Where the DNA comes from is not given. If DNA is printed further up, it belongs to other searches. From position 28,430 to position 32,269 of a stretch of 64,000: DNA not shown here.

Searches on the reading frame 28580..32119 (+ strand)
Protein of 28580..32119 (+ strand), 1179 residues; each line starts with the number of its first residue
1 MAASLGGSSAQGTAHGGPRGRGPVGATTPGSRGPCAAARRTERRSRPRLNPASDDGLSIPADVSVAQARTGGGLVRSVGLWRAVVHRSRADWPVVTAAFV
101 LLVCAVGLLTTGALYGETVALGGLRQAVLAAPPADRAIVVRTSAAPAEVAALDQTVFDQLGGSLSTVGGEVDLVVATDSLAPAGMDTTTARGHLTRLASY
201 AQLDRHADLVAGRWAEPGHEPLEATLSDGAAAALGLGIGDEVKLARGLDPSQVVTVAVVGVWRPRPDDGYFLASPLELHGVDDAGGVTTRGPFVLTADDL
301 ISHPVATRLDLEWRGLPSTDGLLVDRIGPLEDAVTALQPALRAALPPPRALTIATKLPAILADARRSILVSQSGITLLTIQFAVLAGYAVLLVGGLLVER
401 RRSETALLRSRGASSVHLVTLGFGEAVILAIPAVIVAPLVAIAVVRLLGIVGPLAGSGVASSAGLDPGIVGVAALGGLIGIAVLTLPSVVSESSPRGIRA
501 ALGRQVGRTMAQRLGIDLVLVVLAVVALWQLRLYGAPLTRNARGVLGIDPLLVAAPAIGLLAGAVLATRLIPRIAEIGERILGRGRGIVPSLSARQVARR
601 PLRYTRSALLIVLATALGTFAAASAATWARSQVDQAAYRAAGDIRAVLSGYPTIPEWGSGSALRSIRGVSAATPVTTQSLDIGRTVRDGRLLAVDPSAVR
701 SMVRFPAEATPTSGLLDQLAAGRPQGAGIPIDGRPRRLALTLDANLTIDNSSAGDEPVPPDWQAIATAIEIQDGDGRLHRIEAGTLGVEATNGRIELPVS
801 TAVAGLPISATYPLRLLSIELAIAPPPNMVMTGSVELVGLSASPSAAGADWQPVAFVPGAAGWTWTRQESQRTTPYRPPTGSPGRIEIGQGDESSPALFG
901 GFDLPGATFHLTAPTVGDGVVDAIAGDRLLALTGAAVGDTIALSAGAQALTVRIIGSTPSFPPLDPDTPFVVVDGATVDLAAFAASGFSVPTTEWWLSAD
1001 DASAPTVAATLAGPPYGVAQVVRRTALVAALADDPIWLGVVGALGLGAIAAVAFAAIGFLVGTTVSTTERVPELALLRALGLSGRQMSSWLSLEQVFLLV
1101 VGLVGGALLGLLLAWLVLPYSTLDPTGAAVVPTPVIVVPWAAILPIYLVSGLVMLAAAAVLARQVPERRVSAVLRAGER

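Call 19: search_protein_families(library=pfam, proteins=[window:28580-32119:+], max_evalue=0.001)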
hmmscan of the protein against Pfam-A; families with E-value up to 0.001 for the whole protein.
window:28580-32119:+ (1179 aa): 1 family
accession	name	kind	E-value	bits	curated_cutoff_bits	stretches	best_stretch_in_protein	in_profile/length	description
PF02687.27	FtsX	-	2.4e-13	50.6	25.5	2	1048-1155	4-112/120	FtsX-like permease C-terminal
